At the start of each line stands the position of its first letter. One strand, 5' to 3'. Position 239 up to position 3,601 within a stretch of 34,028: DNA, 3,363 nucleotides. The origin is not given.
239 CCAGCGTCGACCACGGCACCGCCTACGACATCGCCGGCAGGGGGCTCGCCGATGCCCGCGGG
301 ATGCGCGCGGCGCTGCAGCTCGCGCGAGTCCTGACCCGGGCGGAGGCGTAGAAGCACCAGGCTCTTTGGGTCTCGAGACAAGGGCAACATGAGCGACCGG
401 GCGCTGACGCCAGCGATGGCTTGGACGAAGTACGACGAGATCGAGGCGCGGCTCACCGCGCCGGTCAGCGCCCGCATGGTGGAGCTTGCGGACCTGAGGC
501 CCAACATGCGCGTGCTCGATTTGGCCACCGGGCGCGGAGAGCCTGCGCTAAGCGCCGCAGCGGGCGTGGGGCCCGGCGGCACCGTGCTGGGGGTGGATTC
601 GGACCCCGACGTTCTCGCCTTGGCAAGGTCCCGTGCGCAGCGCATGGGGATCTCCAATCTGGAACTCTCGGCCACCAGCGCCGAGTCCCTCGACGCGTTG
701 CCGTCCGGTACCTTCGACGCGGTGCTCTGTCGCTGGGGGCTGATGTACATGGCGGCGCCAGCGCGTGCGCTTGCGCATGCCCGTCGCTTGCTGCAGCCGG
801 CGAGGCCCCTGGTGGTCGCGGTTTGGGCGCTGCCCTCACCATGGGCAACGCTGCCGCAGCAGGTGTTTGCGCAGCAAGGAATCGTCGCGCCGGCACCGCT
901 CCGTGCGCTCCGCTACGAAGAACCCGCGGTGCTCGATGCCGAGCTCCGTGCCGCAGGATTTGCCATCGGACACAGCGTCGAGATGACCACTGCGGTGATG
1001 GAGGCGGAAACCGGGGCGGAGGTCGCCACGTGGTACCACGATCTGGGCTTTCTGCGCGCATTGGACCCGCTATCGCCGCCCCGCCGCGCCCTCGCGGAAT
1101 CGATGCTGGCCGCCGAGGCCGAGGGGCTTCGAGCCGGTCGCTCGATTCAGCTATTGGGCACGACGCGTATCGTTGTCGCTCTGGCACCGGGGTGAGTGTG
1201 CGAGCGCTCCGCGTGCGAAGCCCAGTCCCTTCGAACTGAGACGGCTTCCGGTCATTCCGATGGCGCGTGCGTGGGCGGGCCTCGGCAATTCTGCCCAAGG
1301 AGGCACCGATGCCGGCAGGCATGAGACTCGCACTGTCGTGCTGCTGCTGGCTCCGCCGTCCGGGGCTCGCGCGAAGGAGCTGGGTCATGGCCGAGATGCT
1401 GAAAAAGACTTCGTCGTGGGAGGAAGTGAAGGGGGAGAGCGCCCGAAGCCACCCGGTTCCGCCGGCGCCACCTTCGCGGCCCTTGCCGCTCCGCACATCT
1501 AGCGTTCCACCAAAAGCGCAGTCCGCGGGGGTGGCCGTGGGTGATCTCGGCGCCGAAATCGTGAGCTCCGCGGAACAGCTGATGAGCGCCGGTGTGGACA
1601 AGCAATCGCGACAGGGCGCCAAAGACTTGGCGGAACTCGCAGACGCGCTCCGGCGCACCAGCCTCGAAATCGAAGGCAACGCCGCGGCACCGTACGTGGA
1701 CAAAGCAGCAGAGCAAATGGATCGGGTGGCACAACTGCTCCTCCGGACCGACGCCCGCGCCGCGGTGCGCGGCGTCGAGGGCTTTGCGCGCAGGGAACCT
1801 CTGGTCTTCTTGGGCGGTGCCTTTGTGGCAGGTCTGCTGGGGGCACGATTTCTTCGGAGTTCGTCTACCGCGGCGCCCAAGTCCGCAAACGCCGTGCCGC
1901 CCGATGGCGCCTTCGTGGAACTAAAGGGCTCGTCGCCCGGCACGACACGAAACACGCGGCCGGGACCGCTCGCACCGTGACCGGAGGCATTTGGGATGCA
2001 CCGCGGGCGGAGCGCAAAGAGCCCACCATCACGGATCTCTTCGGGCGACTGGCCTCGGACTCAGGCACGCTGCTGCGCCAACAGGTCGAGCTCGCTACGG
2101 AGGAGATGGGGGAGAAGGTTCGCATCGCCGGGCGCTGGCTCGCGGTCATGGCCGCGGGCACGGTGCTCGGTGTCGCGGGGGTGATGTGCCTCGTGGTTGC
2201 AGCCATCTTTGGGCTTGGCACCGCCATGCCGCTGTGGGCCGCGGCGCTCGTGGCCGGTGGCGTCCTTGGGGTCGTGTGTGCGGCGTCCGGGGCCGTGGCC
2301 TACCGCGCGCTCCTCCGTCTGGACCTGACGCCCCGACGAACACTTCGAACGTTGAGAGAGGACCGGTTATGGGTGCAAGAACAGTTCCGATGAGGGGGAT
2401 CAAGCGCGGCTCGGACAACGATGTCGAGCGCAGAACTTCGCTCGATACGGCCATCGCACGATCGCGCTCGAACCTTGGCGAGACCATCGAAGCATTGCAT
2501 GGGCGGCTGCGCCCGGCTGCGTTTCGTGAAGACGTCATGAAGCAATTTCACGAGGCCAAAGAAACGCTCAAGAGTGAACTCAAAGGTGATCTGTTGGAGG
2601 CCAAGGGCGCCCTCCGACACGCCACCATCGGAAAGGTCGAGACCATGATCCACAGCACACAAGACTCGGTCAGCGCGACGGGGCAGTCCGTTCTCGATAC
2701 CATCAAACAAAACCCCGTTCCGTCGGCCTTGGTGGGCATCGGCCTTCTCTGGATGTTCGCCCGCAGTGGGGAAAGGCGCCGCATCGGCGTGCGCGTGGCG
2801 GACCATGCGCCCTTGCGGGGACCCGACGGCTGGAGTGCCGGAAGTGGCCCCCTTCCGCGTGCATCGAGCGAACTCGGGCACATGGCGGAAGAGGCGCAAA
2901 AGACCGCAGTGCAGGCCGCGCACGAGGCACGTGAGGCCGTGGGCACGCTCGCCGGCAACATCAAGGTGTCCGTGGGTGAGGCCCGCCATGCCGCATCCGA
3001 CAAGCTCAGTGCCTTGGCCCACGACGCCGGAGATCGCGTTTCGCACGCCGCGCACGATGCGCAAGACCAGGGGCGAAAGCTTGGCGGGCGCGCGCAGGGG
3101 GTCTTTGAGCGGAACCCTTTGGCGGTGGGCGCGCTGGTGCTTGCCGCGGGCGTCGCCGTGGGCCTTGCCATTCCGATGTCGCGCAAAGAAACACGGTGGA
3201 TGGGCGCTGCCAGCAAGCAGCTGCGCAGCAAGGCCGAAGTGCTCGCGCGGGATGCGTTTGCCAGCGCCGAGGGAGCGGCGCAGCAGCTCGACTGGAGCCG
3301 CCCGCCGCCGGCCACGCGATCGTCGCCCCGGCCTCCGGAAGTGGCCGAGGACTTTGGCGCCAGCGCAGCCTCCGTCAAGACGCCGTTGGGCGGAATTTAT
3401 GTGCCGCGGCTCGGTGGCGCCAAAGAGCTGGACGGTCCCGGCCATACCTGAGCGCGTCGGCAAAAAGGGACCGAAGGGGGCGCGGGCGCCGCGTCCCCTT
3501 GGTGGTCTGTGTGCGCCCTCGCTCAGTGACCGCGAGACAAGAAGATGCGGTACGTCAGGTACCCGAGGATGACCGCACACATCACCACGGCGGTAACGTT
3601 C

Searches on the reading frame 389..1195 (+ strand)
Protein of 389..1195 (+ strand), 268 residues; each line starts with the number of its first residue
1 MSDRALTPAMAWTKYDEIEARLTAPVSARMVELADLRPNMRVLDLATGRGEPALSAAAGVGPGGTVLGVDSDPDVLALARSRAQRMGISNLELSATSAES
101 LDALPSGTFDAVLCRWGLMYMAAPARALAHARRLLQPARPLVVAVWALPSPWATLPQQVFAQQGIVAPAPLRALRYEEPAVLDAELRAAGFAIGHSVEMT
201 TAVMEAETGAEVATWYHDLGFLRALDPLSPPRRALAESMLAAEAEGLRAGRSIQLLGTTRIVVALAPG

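Call 50: search_protein_families(library=pfam, proteins=[window:389-1195:+], max_evalue=0.001)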
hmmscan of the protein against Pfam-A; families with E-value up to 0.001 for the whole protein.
window:389-1195:+ (268 aa): 7 families
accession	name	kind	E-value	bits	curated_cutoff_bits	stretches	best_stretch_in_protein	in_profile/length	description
PF13847.12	Methyltransf_31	-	8.3e-18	64.9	27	1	37-144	2-110/145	Methyltransferase domain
PF13649.12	Methyltransf_25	-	4.3e-15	56.6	27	1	42-137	1-95/97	Methyltransferase domain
PF08241.18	Methyltransf_11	-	4e-14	53.4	21.2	1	43-137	1-89/95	Methyltransferase domain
PF01209.24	Ubie_methyltran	-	2.8e-11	43.6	20.1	1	36-143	45-151/233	ubiE/COQ5 methyltransferase family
PF13489.12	Methyltransf_23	-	5.1e-09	36.5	27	1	32-158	15-131/164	Methyltransferase domain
PF08242.18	Methyltransf_12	-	1.8e-08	35.4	30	1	43-137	1-94/98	Methyltransferase domain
PF01135.25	PCMT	-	3.3e-06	27.5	20.3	1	26-94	61-129/210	Protein-L-isoaspartate(D-aspartate) O-methyltransferase (PCMT)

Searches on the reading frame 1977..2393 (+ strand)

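Call 50: search_protein_families(library=pfam, proteins=[window:1977-2393:+], max_evalue=0.001)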
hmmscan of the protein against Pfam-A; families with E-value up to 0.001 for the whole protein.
window:1977-2393:+ (138 aa): 1 family
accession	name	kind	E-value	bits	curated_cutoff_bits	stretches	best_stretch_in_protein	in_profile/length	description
PF07332.16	Phage_holin_3_6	-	7.4e-25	87.7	28.4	1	20-133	2-115/116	Putative Actinobacterial Holin-X, holin superfamily III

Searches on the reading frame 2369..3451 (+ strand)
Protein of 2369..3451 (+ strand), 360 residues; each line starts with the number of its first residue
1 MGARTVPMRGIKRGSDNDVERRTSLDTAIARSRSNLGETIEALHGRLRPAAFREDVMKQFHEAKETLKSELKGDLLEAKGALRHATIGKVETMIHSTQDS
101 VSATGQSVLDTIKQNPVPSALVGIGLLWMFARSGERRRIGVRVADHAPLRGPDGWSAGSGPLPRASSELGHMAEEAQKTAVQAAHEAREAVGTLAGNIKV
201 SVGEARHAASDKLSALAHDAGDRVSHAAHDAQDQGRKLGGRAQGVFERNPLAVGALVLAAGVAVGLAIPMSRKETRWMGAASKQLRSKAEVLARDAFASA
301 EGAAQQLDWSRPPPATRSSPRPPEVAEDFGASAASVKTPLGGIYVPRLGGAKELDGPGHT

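Call 50: search_protein_families(library=pfam, proteins=[window:2369-3451:+], max_evalue=0.001)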
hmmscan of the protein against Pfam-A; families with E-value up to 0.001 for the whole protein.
window:2369-3451:+ (360 aa): 1 family
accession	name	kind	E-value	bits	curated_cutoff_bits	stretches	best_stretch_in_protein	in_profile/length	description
PF01442.23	Apolipoprotein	-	0.00042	20.5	90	0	34-103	7-73/190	Apolipoprotein A1/A4/E domain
